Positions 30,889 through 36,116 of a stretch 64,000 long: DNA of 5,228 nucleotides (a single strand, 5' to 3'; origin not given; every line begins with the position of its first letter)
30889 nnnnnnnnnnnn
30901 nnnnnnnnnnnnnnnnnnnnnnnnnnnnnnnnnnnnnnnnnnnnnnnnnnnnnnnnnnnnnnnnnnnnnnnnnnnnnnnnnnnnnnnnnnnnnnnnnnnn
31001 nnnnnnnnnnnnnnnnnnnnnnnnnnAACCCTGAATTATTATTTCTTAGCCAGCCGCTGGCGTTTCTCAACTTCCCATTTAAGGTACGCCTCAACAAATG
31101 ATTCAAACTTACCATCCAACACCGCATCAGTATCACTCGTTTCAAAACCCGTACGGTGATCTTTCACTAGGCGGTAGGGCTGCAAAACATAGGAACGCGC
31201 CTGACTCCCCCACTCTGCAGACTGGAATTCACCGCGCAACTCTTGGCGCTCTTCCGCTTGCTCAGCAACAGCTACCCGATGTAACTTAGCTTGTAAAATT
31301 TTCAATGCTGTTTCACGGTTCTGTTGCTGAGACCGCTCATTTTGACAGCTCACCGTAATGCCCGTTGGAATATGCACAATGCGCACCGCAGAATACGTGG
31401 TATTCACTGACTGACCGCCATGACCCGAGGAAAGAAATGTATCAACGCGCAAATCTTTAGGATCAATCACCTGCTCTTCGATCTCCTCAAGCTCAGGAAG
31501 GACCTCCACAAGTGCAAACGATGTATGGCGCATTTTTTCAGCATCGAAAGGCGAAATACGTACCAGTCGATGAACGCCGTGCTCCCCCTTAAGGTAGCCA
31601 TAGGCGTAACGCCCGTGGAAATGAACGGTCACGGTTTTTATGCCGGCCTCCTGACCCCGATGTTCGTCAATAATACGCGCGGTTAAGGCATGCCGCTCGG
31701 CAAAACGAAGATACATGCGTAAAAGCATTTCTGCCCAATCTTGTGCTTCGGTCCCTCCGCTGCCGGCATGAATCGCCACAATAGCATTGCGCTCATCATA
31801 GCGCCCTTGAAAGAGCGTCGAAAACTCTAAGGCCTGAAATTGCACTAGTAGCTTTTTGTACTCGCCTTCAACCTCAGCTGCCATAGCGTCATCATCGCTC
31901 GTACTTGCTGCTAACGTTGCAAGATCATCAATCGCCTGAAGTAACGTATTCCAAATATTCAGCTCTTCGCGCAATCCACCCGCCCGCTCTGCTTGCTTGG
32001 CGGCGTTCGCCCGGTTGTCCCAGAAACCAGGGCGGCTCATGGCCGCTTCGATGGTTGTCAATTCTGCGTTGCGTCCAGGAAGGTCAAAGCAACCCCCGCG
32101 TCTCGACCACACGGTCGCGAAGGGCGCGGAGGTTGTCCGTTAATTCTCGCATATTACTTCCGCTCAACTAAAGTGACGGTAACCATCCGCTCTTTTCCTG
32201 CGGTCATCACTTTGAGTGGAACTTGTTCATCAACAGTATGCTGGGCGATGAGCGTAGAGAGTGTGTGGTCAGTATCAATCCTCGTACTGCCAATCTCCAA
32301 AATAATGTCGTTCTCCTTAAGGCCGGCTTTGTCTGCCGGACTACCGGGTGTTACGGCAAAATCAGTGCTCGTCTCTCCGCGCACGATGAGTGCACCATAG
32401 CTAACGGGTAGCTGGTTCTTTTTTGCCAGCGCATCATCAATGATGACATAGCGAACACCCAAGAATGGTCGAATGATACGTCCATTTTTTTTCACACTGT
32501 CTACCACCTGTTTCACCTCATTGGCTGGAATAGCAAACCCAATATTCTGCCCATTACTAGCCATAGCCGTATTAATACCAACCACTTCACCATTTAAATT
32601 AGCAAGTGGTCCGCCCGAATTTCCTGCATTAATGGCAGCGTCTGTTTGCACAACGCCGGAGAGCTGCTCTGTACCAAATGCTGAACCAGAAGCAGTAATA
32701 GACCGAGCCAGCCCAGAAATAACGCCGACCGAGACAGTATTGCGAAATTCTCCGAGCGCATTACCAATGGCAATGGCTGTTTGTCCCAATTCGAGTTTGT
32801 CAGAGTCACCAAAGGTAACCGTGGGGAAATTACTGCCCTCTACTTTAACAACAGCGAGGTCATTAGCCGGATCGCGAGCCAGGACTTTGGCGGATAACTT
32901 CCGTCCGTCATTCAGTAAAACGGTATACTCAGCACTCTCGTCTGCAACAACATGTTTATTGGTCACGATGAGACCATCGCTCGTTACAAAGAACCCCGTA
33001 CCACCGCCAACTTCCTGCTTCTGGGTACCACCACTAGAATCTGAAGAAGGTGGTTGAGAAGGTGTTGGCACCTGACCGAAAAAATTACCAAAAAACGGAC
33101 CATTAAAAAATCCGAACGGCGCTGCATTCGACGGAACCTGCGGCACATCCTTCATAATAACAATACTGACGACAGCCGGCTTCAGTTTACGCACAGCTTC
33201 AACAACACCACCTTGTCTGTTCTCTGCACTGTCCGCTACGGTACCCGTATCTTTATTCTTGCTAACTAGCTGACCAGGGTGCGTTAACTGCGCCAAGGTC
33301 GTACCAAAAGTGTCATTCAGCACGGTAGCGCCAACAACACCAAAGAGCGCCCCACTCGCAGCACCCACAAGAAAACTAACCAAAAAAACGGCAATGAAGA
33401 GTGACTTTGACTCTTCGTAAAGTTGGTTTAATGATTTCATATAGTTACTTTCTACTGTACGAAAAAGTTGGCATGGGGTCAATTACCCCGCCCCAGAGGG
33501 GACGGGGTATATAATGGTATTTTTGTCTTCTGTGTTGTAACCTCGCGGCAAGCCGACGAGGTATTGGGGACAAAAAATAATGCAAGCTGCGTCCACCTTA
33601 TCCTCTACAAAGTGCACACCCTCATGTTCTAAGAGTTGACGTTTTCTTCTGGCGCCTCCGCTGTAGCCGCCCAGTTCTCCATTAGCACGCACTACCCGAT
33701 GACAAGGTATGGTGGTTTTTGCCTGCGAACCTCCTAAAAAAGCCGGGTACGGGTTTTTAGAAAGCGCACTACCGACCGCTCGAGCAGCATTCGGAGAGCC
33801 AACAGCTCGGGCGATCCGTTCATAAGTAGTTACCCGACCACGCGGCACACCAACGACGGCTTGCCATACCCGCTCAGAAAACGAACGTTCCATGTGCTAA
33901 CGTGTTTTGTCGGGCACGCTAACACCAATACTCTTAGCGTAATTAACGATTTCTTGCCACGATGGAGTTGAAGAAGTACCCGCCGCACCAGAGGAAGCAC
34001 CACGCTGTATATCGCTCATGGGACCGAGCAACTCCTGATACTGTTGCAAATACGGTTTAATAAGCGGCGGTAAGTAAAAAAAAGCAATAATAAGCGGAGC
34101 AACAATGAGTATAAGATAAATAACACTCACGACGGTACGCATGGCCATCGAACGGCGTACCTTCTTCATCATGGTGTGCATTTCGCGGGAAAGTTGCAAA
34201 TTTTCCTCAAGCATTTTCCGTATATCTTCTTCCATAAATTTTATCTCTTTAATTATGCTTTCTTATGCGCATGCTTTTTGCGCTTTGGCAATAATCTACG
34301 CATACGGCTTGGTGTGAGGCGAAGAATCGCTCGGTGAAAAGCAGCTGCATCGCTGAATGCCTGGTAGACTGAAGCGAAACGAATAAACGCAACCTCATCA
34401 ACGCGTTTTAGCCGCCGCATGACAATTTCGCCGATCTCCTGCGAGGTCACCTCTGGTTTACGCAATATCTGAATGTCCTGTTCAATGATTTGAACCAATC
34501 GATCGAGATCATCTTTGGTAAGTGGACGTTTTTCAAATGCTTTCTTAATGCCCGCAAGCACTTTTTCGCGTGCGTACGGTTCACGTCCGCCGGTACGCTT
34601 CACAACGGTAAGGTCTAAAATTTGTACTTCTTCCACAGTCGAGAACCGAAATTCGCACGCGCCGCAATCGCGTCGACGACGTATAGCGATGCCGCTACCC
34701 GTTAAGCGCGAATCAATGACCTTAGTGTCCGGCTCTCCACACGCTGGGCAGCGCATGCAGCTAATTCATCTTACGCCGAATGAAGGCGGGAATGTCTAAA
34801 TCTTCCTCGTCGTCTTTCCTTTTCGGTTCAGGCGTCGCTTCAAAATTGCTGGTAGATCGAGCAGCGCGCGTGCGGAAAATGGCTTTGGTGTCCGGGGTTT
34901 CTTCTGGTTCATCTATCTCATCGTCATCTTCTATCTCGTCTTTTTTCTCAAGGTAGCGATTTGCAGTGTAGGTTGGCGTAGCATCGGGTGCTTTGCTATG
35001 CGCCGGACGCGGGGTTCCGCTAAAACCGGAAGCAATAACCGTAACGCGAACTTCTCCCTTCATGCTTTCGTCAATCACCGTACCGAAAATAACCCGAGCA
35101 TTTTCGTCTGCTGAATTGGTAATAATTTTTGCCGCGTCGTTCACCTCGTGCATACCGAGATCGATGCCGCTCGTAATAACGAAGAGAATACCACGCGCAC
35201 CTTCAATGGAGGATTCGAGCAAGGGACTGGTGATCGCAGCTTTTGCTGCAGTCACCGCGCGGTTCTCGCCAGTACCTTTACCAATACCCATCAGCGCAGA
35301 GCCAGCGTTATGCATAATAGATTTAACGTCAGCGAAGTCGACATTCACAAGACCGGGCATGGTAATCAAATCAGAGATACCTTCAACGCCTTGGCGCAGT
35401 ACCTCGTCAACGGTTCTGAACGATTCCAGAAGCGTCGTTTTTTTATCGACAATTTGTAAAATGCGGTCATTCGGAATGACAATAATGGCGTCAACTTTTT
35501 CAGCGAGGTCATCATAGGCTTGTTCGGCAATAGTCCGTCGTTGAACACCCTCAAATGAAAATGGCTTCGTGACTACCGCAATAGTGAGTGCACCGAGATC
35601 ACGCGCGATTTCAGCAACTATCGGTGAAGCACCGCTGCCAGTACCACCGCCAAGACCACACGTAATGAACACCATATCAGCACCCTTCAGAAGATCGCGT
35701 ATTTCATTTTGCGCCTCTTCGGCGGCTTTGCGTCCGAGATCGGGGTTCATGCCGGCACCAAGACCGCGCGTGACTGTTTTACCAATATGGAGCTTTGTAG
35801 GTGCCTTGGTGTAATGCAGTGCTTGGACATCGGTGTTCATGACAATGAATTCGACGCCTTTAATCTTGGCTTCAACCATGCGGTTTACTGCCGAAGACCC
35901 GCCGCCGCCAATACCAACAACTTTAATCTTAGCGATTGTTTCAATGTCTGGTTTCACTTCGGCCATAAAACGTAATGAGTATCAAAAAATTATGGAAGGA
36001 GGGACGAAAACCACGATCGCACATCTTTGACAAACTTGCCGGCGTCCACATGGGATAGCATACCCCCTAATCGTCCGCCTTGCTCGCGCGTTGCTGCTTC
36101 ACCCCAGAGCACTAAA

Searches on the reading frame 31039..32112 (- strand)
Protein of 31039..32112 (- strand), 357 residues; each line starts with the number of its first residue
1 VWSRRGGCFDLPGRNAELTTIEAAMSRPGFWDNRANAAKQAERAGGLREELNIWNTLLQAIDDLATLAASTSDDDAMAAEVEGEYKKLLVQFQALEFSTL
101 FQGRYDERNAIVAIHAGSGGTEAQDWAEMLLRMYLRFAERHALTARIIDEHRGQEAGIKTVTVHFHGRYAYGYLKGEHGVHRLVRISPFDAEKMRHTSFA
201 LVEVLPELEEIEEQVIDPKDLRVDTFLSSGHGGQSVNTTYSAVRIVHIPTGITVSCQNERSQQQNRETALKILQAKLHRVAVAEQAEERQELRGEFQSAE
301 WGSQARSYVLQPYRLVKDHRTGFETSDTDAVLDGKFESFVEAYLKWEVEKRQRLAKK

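Call 15: search_protein_families(library=pfam, proteins=[window:31039-32112:-], max_evalue=0.001)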
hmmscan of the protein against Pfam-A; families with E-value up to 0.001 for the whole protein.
window:31039-32112:- (357 aa): 2 families
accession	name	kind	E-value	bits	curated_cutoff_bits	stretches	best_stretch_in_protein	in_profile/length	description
PF03462.23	PCRF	-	3.3e-50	171.1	24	1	16-202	3-194/194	PCRF domain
PF00472.26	RF-1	-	3.7e-38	130.5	35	1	211-320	3-116/116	RF-1 domain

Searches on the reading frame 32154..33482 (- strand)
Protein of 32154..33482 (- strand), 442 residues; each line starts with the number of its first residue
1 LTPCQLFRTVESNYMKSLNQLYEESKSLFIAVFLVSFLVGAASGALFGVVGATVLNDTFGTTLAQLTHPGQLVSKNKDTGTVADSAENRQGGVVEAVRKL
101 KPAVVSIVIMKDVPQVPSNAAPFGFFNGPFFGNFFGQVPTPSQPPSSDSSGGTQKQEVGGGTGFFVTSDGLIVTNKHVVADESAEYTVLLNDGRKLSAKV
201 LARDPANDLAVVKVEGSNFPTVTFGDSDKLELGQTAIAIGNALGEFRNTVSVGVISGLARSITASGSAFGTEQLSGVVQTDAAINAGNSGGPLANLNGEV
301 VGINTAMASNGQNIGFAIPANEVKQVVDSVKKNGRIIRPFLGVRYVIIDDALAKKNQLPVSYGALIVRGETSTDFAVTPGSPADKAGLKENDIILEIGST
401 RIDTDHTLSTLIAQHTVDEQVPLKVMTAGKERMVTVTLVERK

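Call 11: search_protein_families(library=pfam, proteins=[window:32154-33482:-], max_evalue=0.01)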
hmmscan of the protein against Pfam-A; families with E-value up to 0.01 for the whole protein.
window:32154-33482:- (442 aa): 6 families
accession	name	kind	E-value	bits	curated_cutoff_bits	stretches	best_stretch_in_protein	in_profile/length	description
PF13365.12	Trypsin_2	-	1.7e-33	116.8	27.6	1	161-303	1-144/144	Trypsin-like peptidase domain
PF00089.32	Trypsin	-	1e-16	61.9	20.6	1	161-326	27-219/220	Trypsin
PF13180.12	PDZ_2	-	1.9e-11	44.5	27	1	341-438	3-80/80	PDZ domain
PF17820.7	PDZ_6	-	3.3e-10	40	27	1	376-425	4-52/54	PDZ domain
PF10459.15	Peptidase_S46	-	1.5e-05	24.4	22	0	159-181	47-69/698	Peptidase S46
PF00595.29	PDZ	-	0.00022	22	23.2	1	377-407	32-62/81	PDZ domain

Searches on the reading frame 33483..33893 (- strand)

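Call 11: search_protein_families(library=pfam, proteins=[window:33483-33893:-], max_evalue=0.01)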
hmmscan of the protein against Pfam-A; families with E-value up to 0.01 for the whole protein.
window:33483-33893:- (136 aa): 1 family
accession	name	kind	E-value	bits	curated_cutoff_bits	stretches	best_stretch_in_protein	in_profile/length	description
PF01035.26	DNA_binding_1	-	1.5e-32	111.7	27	1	5-93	2-81/81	6-O-methylguanine DNA methyltransferase, DNA binding domain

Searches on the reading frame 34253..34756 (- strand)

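Call 11: search_protein_families(library=pfam, proteins=[window:34253-34756:-], max_evalue=0.01)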
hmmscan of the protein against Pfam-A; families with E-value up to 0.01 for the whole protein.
window:34253-34756:- (167 aa): 2 families
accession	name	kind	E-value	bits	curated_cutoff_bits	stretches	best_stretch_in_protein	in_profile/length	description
PF03477.21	ATP-cone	-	3.9e-19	69.4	25.8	1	50-136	2-87/88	ATP cone domain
PF22811.2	Zn_ribbon_NrdR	-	2.7e-18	66.1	27.2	1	1-42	1-42/42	Transcriptional repressor NrdR-like, N-terminal domain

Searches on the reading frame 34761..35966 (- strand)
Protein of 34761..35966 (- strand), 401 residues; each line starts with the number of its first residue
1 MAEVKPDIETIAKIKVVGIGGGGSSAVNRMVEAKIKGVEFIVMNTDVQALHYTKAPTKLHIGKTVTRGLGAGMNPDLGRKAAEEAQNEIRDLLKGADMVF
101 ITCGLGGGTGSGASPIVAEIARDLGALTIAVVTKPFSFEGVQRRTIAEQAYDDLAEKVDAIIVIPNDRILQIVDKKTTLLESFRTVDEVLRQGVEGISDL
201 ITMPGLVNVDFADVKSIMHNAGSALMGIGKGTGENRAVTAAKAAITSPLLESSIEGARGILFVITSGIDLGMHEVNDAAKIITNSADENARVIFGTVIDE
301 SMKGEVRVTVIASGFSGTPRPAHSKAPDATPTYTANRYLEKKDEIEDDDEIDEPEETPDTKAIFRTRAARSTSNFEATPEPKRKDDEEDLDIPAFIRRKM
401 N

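Call 11: search_protein_families(library=pfam, proteins=[window:34761-35966:-], max_evalue=0.01)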
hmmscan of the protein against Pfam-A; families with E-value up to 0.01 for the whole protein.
window:34761-35966:- (401 aa): 2 families
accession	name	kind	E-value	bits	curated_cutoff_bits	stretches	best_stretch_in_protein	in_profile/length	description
PF00091.31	Tubulin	-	7.9e-50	170.2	33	1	13-174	1-190/190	Tubulin/FtsZ family, GTPase domain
PF12327.13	FtsZ_C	-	2.5e-33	114.7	27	1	222-315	1-94/95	FtsZ family, C-terminal domain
